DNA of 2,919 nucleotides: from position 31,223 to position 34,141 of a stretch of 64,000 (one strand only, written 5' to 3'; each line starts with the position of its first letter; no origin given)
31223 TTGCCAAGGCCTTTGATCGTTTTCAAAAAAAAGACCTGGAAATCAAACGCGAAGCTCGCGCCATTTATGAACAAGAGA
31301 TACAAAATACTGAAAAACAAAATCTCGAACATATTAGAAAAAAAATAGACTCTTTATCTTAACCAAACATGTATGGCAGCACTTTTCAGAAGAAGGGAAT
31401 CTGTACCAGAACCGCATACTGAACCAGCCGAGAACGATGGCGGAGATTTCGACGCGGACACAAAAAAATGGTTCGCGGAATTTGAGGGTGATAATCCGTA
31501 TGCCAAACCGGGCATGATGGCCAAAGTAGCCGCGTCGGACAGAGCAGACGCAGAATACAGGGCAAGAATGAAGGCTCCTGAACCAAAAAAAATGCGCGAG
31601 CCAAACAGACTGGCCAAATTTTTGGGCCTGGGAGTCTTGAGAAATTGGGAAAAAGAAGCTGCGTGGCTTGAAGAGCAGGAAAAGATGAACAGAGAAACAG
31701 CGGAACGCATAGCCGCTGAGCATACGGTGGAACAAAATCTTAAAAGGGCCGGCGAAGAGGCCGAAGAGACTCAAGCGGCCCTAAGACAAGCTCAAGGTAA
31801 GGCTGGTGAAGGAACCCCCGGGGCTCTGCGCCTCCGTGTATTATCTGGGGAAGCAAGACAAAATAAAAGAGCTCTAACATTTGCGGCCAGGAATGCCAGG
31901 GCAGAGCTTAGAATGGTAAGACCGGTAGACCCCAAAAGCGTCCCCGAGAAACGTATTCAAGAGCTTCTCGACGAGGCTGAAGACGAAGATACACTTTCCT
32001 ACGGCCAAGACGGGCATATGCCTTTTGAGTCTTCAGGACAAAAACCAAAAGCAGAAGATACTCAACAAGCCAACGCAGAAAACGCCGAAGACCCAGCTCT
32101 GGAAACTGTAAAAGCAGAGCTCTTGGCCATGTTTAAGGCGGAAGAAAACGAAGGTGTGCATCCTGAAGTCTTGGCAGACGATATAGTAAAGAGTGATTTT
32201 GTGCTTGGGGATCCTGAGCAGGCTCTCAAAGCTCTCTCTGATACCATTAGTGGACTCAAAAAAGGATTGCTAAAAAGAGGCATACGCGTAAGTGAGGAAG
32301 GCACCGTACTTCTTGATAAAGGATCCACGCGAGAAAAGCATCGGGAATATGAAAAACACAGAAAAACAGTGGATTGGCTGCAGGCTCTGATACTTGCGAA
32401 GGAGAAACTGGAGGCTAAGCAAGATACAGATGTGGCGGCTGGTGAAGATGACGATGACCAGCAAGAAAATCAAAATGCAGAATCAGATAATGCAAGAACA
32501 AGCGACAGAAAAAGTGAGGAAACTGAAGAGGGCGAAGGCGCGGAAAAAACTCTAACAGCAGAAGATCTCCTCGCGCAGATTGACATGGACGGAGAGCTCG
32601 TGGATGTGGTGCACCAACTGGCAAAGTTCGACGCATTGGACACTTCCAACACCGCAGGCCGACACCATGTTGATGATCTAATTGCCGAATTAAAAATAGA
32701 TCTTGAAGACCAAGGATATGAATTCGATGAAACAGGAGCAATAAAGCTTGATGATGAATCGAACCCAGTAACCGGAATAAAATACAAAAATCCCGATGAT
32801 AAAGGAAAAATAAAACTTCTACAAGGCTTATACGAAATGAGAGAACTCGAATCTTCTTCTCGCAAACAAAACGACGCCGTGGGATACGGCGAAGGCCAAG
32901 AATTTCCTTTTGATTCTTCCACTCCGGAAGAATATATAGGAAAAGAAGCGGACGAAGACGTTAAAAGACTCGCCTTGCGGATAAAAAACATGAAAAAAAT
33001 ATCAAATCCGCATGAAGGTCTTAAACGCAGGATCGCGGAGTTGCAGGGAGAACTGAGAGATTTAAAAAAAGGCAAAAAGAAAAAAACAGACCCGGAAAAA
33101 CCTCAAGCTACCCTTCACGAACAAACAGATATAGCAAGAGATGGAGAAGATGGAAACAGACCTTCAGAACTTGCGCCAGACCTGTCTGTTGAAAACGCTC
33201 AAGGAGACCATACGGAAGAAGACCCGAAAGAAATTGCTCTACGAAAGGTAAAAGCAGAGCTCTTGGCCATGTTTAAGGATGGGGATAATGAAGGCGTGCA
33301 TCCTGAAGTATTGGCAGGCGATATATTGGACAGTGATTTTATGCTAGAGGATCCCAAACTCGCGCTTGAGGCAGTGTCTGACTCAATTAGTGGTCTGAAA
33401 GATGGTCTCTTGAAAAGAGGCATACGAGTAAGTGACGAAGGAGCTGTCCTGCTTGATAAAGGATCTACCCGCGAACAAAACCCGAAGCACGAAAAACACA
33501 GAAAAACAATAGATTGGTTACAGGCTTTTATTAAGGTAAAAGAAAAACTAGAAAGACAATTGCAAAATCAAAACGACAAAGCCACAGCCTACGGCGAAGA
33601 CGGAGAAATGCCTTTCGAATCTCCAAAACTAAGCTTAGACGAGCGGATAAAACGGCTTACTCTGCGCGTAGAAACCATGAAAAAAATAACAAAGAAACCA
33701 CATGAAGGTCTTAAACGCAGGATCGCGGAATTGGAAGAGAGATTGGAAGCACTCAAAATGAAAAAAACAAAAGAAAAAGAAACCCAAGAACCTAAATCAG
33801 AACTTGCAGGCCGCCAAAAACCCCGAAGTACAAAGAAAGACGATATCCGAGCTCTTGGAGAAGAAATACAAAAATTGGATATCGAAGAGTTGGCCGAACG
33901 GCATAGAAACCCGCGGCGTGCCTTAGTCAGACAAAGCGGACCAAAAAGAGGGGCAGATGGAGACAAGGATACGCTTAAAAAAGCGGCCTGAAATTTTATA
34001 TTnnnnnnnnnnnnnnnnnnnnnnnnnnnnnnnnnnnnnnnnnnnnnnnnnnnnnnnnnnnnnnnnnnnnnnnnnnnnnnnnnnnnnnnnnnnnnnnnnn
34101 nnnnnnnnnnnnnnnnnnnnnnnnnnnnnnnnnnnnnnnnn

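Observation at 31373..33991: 872-aa acidic repeat protein embedded in the dTMP-synthesis operon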

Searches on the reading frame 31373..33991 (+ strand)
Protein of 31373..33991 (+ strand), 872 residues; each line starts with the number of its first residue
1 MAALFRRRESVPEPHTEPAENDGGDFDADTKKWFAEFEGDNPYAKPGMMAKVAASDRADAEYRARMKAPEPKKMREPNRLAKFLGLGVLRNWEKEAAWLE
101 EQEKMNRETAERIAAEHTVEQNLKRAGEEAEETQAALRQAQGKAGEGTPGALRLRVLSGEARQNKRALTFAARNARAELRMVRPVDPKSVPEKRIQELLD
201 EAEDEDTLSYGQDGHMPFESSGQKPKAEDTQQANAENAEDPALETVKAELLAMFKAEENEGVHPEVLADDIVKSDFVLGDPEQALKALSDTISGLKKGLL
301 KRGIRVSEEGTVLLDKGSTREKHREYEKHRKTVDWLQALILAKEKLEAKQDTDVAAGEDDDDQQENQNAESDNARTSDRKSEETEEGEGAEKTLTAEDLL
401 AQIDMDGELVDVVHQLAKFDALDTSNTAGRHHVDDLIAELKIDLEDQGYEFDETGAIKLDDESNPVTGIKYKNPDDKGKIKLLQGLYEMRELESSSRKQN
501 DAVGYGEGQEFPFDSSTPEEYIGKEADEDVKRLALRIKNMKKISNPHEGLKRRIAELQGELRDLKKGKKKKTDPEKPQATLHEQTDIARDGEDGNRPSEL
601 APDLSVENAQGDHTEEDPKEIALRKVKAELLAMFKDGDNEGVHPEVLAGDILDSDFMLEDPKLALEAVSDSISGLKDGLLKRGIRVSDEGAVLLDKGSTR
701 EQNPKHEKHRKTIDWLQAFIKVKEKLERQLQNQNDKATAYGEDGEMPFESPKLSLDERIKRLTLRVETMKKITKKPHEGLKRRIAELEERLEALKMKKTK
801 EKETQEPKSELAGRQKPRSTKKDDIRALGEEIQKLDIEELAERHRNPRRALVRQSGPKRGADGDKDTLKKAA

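Call 4: search_protein_families(library=pfam, proteins=[window:31373-33991:+], max_evalue=0.01)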
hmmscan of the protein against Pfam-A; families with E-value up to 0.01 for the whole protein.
window:31373-33991:+ (872 aa): 0 families

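Call 6: find_homologous_proteins(query=window:31373-33991:+, max_evalue=0.001)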
Query window:31373-33991:+ (872 aa): 2 proteins with E <= 0.001 among 8000 candidates.
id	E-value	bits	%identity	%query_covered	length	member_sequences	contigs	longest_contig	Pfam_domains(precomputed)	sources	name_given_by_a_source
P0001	0.0e+0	1879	100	100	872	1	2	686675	-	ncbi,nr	ncbi:MAG: hypothetical protein HYY51_02025 [Candidatus Magasanikbacteria bacterium]|nr:hypothetical 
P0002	2.5e-174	600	40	54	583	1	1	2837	-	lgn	-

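Call 9: find_encoding_contigs(protein=P0002, flank=10000)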
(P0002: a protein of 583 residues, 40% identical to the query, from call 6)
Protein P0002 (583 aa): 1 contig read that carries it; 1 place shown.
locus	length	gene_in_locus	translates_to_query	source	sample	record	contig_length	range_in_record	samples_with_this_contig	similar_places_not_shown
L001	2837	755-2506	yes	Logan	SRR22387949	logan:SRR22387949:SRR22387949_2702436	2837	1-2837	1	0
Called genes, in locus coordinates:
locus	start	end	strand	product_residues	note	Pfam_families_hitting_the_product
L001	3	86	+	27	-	?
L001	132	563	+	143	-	PF00692:dUTPase, PF22769:DCD (weak)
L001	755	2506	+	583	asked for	-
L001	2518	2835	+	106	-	?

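Call 15: search_solved_structures(query=window:31373-33991:+, max_evalue=1)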
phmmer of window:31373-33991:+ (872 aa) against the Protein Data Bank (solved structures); distinct sequences matched with E-value up to 1: 1.
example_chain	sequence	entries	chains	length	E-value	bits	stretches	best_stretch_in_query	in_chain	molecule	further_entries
6ncl_a0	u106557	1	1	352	0.26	13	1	402-454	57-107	P14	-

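Call 21: search_protein_representatives(protein=window:31373-33991:+)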
Query: 872 residues. Proteins with E-value up to 0.001 (for the whole library): 3; up to 1e-10: 2; up to 1e-30: 2. The best 3 are listed.
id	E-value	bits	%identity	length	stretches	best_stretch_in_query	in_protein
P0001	0.0e+00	1878.9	100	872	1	1-872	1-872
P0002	8.1e-175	600.2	60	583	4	1-243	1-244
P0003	3.6e-07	45.7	52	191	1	15-78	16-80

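Call 24: find_encoding_contigs(protein=P0003, flank=10000)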
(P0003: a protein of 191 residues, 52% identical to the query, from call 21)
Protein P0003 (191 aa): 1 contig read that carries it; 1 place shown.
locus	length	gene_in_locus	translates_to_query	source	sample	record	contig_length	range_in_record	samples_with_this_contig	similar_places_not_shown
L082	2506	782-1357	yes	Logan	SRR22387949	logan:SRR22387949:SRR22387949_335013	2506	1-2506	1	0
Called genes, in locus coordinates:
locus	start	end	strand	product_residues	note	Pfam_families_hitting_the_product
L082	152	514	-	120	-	-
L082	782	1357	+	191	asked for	-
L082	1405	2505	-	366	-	?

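Call 36: search_protein_families(library=pfam, proteins=[P0003], max_evalue=10)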
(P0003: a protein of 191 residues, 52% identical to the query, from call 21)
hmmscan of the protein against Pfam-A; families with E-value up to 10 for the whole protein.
P0003 (191 aa): 1 family
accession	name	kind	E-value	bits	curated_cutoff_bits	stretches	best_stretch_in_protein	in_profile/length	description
PF18554.7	PheRS_DBD2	-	0.021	15.2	25.9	1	99-106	23-30/33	PheRS DNA binding domain 2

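Call 37: search_protein_families(library=phrogs, proteins=[window:31373-33991:+, P0002, P0003], max_evalue=1)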
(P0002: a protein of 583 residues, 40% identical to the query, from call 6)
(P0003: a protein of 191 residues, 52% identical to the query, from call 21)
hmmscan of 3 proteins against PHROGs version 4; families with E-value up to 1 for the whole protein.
window:31373-33991:+ (872 aa): 4 families
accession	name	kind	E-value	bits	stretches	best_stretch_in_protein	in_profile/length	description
phrog_10679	-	unknown function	0.02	15.8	0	305-339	18-53/73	-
phrog_28768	-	unknown function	0.021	15.6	0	548-565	21-38/45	-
phrog_24065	-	unknown function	0.13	13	0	755-804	5-50/57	-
phrog_37338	-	unknown function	0.84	10.8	0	778-795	32-49/51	-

P0002 (583 aa): 0 families

P0003 (191 aa): 0 families

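Call 47: predict_structure(alignment_id=A1)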
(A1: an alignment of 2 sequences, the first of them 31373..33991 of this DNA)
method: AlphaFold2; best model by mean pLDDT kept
length: 872 residues; sequences in the alignment: 2
mean_pLDDT: 57.8   pTM: 0.24
mean pLDDT of the five models: 57.8, 55.1, 53.1, 53.1, 52.1
residues with pLDDT >= 90: 0; 70-90: 320; 50-70: 196; < 50: 356
segments of 3 or more residues with pLDDT < 50: 1-26, 36-49, 66-85, 182-190, 202-240, 254-278, 353-393, 419-431, 460-468, 499-523, 570-616, 636-650, 737-752, 804-819, 840-872
pLDDT, mean of each block of 10 residues (from residue 1): 34 32 47 50 46 66 54 38 50 75 81 79 83 83 76 82 80 71 44 62 42 32 29 33 55 46 41 45 74 82 76 62 74 80 75 40 30 33 29 59 56 55 37 72 79 61 43 71 75 58 39 39 62 82 73 85 70 34 30 31 31 42 64 50 43 56 76 81 77 65 69 79 80 58 34 69 82 68 84 81 44 38 71 55 44 32 37 37
secondary structure, 60 per line:
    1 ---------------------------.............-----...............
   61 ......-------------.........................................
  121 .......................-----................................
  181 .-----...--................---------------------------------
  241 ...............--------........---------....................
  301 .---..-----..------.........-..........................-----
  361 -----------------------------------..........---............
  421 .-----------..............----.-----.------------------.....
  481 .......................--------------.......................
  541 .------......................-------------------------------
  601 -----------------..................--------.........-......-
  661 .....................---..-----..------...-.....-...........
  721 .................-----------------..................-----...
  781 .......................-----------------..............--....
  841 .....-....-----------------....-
elements in order (helices of 4 or more, strands of 3 or more residues): H28-40 H46-66 H80-143 H149-181 H192-207 H241-255 H264-271 H281-301 H320-328 H330-355 H396-405 H409-421 H433-446 H476-503 H518-541 H548-569 H618-635 H644-652 H654-659 H661-681 H704-708 H710-737 H755-772 H778-803 H821-834 H837-845 H847-850 H868-871

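Call 50: find_related_loci(query=A1, collection=metagenome_contigs, flank=10000)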
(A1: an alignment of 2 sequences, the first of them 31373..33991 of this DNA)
Query A1 (872 aa) in metagenome_contigs; peptide patterns used: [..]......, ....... (x = any residue, [..] = any of these).
581 stretches matched a pattern, but none encodes a relative of the query by tblastn (E <= 1e-3).

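Call 51: find_related_loci(query=A1, collection=viral_contigs, flank=10000)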
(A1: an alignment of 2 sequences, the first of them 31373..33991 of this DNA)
Query A1 (872 aa) in viral_contigs; peptide patterns used: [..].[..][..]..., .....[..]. (x = any residue, [..] = any of these).
163 stretches matched a pattern, but none encodes a relative of the query by tblastn (E <= 1e-3).

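Call 52: fold_search(model_id=the predicted structure, library=pdb)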
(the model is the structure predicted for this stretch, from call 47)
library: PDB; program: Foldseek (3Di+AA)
matches with E <= 10: 33; with E <= 0.001: 0
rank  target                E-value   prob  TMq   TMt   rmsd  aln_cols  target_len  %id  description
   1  7z37_DP1              6.6e-01  0.28  0.07  0.22  29.6       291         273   13  Structure of the RAF1-HSP90-CDC37 complex (RHC-II) (released 2022-09-14)
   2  7dkh_A                1.7e+00  0.04  0.07  0.07  26.9       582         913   14  Crystal structure of the Ctr9/Paf1/Cdc73/Rtf1 quaternary complex (released 2021-11-24)
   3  6zbc_A                2.7e+00  0.04  0.07  0.10  33.4       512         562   12  Merozoite surface protein 1 (MSP-1) from Plasmodium falciparum, main conformation (released 2021-05-19)
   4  9xzj_C                3.2e+00  0.03  0.08  0.09  33.8       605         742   11  Cryo-EM structure of F-box helicase 1 (FBH1) bound to an SCF ubiquitin ligase complex and a 3-way DNA fork (consensus  (released 2026-01-28)
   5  7zub_C                3.4e+00  0.08  0.07  0.14  17.3       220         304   13  Cryo-EM structure of the indirubin-bound Hsp90-XAP2-AHR complex (released 2022-11-23)
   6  7dkh_I                4.0e+00  0.02  0.07  0.07  28.1       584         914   13  Crystal structure of the Ctr9/Paf1/Cdc73/Rtf1 quaternary complex (released 2021-11-24)
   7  8h77_F                4.2e+00  0.08  0.06  0.15  16.5       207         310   13  Hsp90-AhR-p23-XAP2 complex (released 2023-01-04)
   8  6ly5_U                4.4e+00  0.06  0.07  0.22  15.8       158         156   11  Organization and energy transfer in a huge diatom PSI-FCPI supercomplex (released 2020-10-21)
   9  6zpg                  4.4e+00  0.01  0.06  0.10  30.9       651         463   10  Kinesin binding protein (KBP) (released 2020-12-30)
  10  6w6g_C                4.6e+00  0.06  0.06  0.07  20.8       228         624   16  The Mycobacterium tuberculosis ClpB disaggregase hexamer structure in conformation I in the presence of DnaK chaperone (released 2021-03-17)
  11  4l3i_B                4.6e+00  0.02  0.07  0.10  46.0       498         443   11  Structure of the microtubule associated protein PRC1 (Protein Regulator of Cytokinesis 1) (released 2013-07-17)
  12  3uum_B                5.1e+00  0.06  0.05  0.24  15.7       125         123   15  Crystal Structure of N-terminal first spectrin repeat of utrophin (released 2012-09-19)
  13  9e0h_A                5.3e+00  0.13  0.09  0.35   8.7       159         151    9  De novo calcium channel heptamer, CalC6_3 with DHR extensions. Off target multimerization state (released 2025-10-01)
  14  9az6_F                5.6e+00  0.05  0.07  0.22  18.4       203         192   10  F-actin-Talin(R13-DD) complex (released 2025-02-12)
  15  9vvp_I                5.6e+00  0.03  0.08  0.09  28.5       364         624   12  Core proteins of the bacteriophage E1004 (released 2025-11-12)
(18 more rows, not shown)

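Call 91: search_protein_families(library=pfam, proteins=[window:31373-33991:+], max_evalue=10)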
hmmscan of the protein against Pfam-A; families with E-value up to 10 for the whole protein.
window:31373-33991:+ (872 aa): 1 family
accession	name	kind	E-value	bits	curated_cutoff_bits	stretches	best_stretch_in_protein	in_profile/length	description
PF14077.11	WD40_alt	-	0.041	14.2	25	2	544-566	10-32/48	Alternative WD40 repeat motif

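Call 92: search_protein_families(library=ncbifam, proteins=[window:31373-33991:+, P0002], max_evalue=0.1)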
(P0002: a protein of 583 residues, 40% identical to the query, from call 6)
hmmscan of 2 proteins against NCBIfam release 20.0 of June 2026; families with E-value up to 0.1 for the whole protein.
window:31373-33991:+ (872 aa): 0 families

P0002 (583 aa): 0 families
